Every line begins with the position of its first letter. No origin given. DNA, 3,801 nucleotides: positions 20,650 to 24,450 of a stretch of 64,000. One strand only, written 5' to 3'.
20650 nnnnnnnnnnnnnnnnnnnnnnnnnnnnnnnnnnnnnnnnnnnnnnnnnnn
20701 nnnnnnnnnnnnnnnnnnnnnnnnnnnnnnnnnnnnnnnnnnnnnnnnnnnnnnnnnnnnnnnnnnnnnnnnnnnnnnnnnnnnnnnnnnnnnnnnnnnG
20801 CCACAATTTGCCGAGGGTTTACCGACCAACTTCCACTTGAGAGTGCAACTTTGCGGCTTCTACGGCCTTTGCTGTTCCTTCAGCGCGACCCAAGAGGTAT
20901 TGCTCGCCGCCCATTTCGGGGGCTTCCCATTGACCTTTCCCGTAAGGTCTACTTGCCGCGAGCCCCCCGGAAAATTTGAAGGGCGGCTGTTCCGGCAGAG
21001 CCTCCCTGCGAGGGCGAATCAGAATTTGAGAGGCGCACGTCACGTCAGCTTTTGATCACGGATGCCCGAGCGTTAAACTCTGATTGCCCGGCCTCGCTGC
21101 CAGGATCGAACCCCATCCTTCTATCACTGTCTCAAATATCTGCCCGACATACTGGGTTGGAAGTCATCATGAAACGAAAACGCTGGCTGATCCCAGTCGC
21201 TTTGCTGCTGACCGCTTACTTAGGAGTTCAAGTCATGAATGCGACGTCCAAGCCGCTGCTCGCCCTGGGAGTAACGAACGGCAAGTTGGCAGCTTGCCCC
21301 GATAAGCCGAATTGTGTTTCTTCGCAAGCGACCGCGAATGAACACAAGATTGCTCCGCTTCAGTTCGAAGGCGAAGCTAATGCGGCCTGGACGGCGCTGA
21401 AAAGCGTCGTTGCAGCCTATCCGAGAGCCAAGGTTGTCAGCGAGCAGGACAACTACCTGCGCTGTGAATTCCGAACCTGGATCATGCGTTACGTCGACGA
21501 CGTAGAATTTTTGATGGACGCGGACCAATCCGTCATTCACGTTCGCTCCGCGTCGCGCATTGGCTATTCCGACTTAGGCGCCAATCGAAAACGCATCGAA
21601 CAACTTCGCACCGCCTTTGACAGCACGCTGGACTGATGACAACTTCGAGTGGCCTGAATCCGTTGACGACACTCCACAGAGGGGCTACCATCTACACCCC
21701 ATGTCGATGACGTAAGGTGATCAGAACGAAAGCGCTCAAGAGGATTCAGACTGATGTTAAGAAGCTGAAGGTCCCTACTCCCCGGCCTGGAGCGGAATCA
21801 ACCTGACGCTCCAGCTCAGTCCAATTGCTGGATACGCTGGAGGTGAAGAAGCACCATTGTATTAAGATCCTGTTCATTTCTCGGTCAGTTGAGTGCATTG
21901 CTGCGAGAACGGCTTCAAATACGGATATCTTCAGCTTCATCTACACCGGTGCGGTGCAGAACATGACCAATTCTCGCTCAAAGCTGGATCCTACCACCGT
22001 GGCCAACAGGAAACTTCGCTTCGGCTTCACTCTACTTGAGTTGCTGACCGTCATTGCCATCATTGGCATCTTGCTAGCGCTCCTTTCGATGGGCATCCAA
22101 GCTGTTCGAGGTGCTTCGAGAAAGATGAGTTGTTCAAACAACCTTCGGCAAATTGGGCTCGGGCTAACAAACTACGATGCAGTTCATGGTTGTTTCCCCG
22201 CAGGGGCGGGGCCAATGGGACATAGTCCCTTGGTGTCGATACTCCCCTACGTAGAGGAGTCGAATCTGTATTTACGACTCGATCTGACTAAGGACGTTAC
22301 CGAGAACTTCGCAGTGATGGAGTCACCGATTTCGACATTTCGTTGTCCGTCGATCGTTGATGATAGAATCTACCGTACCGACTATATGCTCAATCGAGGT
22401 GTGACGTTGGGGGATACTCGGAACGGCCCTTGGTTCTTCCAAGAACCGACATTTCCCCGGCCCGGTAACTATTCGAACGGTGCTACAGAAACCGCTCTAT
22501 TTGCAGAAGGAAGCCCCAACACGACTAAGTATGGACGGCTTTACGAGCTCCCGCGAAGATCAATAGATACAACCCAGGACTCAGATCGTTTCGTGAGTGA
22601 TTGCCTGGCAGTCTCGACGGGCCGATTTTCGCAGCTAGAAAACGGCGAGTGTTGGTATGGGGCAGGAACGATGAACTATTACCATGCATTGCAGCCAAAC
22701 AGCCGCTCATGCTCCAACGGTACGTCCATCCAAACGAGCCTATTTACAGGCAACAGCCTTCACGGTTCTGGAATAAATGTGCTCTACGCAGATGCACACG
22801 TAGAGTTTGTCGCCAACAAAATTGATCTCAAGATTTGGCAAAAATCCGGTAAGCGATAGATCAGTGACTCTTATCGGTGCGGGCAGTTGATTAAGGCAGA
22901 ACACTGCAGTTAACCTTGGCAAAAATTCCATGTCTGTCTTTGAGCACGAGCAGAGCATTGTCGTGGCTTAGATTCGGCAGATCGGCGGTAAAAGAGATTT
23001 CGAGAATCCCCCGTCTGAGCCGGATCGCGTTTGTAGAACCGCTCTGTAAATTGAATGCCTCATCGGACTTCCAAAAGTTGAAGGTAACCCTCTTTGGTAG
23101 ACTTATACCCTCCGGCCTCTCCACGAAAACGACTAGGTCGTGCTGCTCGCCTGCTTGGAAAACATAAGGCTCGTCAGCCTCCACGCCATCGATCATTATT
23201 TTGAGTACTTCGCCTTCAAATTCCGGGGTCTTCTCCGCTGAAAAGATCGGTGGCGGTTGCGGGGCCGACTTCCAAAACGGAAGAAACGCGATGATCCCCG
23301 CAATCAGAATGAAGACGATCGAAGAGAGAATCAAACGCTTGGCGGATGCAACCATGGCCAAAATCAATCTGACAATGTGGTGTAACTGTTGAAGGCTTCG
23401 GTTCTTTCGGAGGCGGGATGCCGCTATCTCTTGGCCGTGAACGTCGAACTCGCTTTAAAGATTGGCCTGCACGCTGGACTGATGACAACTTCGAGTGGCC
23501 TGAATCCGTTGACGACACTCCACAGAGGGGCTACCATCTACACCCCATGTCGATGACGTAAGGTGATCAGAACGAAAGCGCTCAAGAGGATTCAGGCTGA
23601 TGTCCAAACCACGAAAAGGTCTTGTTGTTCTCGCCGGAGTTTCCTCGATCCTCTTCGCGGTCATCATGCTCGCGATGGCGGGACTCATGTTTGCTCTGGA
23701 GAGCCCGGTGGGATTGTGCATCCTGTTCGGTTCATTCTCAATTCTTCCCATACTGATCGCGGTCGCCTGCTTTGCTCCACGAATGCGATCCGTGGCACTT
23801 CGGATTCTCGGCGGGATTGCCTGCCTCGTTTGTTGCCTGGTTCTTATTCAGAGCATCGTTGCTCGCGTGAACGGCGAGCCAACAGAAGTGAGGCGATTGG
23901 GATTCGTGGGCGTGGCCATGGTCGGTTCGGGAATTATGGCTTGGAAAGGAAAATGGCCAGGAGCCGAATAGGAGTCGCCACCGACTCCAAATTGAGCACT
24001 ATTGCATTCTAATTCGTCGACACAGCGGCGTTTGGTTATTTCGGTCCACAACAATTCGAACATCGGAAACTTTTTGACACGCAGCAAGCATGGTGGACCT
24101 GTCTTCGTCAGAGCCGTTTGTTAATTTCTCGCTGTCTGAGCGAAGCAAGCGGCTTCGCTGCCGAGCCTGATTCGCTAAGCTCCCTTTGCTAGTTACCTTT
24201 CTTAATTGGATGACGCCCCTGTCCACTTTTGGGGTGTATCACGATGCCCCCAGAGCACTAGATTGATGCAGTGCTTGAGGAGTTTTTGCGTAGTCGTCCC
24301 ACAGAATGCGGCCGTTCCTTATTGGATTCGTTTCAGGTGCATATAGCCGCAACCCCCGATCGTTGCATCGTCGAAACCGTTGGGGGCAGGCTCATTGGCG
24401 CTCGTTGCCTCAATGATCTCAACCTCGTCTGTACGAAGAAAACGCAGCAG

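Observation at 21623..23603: Two-gene cassette bracketed by near-perfect 135-bp direct repeats with no recombinase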

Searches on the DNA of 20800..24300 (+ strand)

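Call 74: search_rna_families(source=window, start=20800, end=24300, threshold=evalue, max_evalue=1)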
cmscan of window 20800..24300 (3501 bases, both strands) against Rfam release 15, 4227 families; matches with E-value up to 1: 0.
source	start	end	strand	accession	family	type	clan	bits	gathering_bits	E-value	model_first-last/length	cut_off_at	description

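Call 97: search_dna_similar(query=window:21623-23603:+, collection=plasmids, mode=distant, max_rows=8)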
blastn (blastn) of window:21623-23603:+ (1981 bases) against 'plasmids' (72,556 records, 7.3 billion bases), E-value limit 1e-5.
No match.

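Call 98: search_dna_similar(query=window:21623-23603:+, collection=phages, mode=distant, max_rows=8)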
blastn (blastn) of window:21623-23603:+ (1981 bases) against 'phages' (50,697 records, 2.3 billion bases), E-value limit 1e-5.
No match.

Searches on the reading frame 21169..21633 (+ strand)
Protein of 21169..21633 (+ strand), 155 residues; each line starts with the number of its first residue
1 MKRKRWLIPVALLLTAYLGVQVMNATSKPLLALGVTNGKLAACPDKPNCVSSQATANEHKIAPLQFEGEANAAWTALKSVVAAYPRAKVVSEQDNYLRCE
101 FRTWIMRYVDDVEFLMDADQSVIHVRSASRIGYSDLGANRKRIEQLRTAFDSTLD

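Call 17: find_encoding_contigs(protein=window:21169-21633:+, flank=6000, max_places=10)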
Protein window:21169-21633:+ (155 aa): no gene with exactly this product is on record in the collection.

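Call 84: find_related_loci(query=window:21169-21633:+, collection=metagenome_contigs, flank=5000)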
Query window:21169-21633:+ (155 aa) in metagenome_contigs; peptide patterns used: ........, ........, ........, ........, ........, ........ (x = any residue, [..] = any of these).
262 stretches matched a pattern; 58 encode a relative of the query (tblastn E <= 1e-3); 58 distinct loci.
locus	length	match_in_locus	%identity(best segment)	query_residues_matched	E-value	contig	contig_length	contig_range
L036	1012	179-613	45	1-150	2e-43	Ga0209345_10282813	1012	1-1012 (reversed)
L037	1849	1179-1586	49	18-150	2e-41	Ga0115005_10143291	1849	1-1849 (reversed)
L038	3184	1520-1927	49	18-150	2e-40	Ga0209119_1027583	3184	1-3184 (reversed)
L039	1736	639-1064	47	12-152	4e-40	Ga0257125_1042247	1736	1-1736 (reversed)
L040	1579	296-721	47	12-152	3e-40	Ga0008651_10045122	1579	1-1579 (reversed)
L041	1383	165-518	54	35-150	4e-40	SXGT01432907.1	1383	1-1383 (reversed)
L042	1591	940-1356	45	18-153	2e-39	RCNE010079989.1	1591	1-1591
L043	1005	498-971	46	2-155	2e-40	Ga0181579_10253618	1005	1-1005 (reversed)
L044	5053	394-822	42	10-152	1e-38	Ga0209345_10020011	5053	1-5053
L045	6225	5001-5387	49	25-150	1e-38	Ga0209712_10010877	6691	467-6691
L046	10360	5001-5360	52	37-154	3e-38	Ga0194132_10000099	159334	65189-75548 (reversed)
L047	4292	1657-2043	49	25-150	1e-38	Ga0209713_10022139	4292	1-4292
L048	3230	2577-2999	45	8-150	2e-38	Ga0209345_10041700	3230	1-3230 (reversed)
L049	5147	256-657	49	13-150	2e-38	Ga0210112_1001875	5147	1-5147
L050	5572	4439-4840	49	13-150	5e-38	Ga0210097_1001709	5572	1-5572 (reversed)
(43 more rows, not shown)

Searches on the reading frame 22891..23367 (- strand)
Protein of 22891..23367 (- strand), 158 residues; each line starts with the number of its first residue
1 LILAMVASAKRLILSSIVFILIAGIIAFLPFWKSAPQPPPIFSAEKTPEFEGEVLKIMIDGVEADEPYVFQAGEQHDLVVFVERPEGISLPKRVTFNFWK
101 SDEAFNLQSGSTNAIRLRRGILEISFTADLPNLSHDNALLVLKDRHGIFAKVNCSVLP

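Call 7: search_protein_families(library=pfam, proteins=[window:22891-23367:-], max_evalue=0.01)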
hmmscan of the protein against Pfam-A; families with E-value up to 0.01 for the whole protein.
window:22891-23367:- (158 aa): 0 families

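Call 24: find_homologous_proteins(query=window:22891-23367:-)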
Query window:22891-23367:- (158 aa): 1 proteins with E <= 0.001 among 48 candidates.
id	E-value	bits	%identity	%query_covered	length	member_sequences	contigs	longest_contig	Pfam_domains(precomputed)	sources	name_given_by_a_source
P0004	1.6e-95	335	100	97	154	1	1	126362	-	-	-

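Call 43: search_protein_representatives(protein=window:22891-23355:-)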
Query: 154 residues. Proteins with E-value up to 0.001 (for the whole library): 6; up to 1e-10: 1; up to 1e-30: 1. The best 6 are listed.
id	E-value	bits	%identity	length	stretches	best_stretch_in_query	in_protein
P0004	4.6e-96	335.0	100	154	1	1-154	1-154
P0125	1.2e-09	54.4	32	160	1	13-153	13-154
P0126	2.5e-06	43.7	34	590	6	91-124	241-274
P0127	7.5e-05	38.9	32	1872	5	73-144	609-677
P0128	1.5e-04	37.9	38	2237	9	71-94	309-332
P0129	2.6e-04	37.2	39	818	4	45-79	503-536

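Call 65: find_encoding_contigs(protein=P0125, flank=5000)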
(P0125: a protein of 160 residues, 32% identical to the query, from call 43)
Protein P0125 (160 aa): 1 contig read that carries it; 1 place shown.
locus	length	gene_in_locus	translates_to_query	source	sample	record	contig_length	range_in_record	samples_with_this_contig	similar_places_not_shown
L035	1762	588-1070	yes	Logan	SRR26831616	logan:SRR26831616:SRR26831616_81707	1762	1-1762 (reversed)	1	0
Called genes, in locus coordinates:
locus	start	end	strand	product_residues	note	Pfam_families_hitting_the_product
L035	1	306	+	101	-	?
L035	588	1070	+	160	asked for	-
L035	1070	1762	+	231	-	?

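Call 67: search_protein_families(library=pfam, proteins=[L035:1-306:+, L035:1070-1762:+], max_evalue=0.01)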
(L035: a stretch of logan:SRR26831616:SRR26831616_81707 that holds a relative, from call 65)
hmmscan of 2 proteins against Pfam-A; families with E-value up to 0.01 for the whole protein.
L035:1-306:+ (101 aa): 0 families

L035:1070-1762:+ (231 aa): 2 families
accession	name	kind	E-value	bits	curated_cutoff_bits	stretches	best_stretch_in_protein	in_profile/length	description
PF07596.16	SBP_bac_10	-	1.6e-27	97.6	23.3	1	41-172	1-149/268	Protein of unknown function (DUF1559)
PF07963.17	N_methyl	-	0.00094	19.1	21.2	1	11-36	1-26/27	Prokaryotic N-terminal methylation motif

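Call 82: predict_structure(alignment_id=A3)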
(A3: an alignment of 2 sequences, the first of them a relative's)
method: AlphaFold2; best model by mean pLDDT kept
length: 154 residues; sequences in the alignment: 2
mean_pLDDT: 78.1   pTM: 0.65
mean pLDDT of the five models: 78.1, 77.6, 75.7, 74.3, 71.8
residues with pLDDT >= 90: 42; 70-90: 68; 50-70: 32; < 50: 12
segments of 3 or more residues with pLDDT < 50: 32-37, 39-42
pLDDT, mean of each block of 10 residues (from residue 1): 58 70 55 46 69 94 86 93 85 80 85 93 82 86 88 84
secondary structure, 60 per line:
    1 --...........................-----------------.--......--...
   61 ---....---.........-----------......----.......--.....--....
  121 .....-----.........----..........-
elements in order: H3-29 E50-55 E58-60 E64-67 E71-79 E91-96 E101-107 E110-114 E117-125 E131-139 E144-153

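Call 86: fold_search(model_id=the predicted structure, library=pdb)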
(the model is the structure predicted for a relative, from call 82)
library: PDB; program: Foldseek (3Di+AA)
matches with E <= 10: 1937; with E <= 0.001: 9
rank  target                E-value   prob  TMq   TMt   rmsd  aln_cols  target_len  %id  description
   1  6oy4_A                2.3e-04  1.00  0.43  0.52   4.9       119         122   13  Crystal structure of complex between recombinant Der p 2.0103 and Fab fragment of 7A1 (released 2019-08-28)
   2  6pal_B                3.0e-04  1.00  0.37  0.17   9.7       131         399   13  Bacteroides uniformis endo-laminarinase BuGH158 from the beta(1,3)-glucan utilization locus (released 2020-04-01)
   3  5vi0_A                3.8e-04  1.00  0.42  0.21   4.8       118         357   13  Pseudomonas fluorescens alkylpurine DNA glycosylase AlkC bound to DNA containing an abasic site analog (released 2017-10-25)
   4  1xwv_A                5.5e-04  1.00  0.44  0.50   4.3       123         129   12  Structure of the house dust mite allergen Der f 2: Implications for function and molecular basis of IgE cross-reactivi (released 2004-12-14)
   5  9odx                  5.5e-04  1.00  0.40  0.36   5.5       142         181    9  Structure of Unc119B in complex with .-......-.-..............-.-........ (released 2025-09-03)
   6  2p9r_B                5.8e-04  1.00  0.35  0.49   6.0       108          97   11  Human alpha2-macroglogulin is composed of multiple domains, as predicted by homology with complement component C3 (released 2007-08-21)
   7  2p9r_A                7.3e-04  1.00  0.36  0.48   6.0       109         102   10  Human alpha2-macroglogulin is composed of multiple domains, as predicted by homology with complement component C3 (released 2007-08-21)
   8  7mlh_B                8.6e-04  1.00  0.44  0.50   4.5       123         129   13  Crystal structure of human IgE (2F10) in complex with Der p 2.0103 (released 2022-05-04)
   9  1ktj_A                9.0e-04  1.00  0.43  0.49   4.4       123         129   12  X-ray Structure Of Der P 2, The Major House Dust Mite Allergen (released 2002-05-15)
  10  5vhv_A                1.0e-03  1.00  0.42  0.21   5.3       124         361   11  Pseudomonas fluorescens alkylpurine DNA glycosylase AlkC bound to DNA containing an oxocarbenium-intermediate analog (released 2017-10-25)
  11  6pal_A                1.1e-03  1.00  0.37  0.17   9.7       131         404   13  Bacteroides uniformis endo-laminarinase BuGH158 from the beta(1,3)-glucan utilization locus (released 2020-04-01)
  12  6onb_C                1.1e-03  1.00  0.29  0.35   5.6       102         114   12  Crystal Structure of the ZIG-8-RIG-5 IG1-IG1 heterodimer, monoclinic form (released 2019-05-15)
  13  7ycx_D                1.1e-03  1.00  0.36  0.09   5.1       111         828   17  The structure of INTAC-PEC complex (released 2023-03-15)
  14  9nem_D                1.2e-03  1.00  0.43  0.40   5.2       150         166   13  Structure of Unc119-Farnesylated peptide complex (released 2025-09-03)
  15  3gqq_C                1.3e-03  1.00  0.44  0.41   4.9       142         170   11  Crystal structure of the human retinal protein 4 (unc-119 homolog A). Northeast Structural Genomics Consortium target  (released 2009-04-07)
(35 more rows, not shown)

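Call 96: search_protein_families(library=ncbifam, proteins=[window:22891-23355:-], max_evalue=0.01)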
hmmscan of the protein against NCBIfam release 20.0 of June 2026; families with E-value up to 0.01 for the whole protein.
window:22891-23355:- (154 aa): 0 families

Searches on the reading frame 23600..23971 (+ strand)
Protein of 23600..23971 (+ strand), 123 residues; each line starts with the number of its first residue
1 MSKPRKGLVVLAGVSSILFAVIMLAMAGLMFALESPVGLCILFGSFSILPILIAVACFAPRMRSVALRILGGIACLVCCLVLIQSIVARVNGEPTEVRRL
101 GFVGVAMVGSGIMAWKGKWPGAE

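Call 7: search_protein_families(library=pfam, proteins=[window:23600-23971:+], max_evalue=0.01)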
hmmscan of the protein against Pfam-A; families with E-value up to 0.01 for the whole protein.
window:23600-23971:+ (123 aa): 0 families

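Call 16: find_encoding_contigs(protein=window:23600-23968:+, flank=6000, max_places=10)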
Protein window:23600-23968:+ (123 aa): no gene with exactly this product is on record in the collection.

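Call 18: find_homologous_proteins(query=window:23600-23968:+)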
Query window:23600-23968:+ (123 aa): 3 proteins with E <= 0.001 among 13 candidates.
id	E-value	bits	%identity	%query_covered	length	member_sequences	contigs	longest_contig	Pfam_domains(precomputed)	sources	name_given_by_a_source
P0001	5.3e-69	248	100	100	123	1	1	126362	-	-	-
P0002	1.4e-41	159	61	100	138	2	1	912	-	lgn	-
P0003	1.8e-36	143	54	100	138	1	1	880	-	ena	-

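Call 57: find_encoding_contigs(protein=P0002, flank=3000)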
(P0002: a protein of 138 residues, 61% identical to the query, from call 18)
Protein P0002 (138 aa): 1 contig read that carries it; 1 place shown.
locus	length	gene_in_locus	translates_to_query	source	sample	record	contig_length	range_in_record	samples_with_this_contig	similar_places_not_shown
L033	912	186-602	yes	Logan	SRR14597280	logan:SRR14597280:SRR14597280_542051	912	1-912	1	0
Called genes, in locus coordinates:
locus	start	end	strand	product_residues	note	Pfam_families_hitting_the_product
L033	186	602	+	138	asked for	-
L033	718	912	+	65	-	?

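Call 58: find_encoding_contigs(protein=P0003, flank=3000)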
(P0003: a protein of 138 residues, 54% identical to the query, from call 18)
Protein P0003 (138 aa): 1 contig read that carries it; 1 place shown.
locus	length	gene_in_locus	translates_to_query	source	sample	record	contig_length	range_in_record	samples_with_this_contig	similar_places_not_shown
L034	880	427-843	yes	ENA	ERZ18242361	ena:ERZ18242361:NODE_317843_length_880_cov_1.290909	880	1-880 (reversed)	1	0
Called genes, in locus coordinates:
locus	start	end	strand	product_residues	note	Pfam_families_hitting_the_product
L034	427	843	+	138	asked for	-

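Call 96: search_protein_families(library=ncbifam, proteins=[window:23600-23971:+], max_evalue=0.01)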
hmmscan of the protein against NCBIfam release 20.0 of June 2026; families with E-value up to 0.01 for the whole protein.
window:23600-23971:+ (123 aa): 0 families
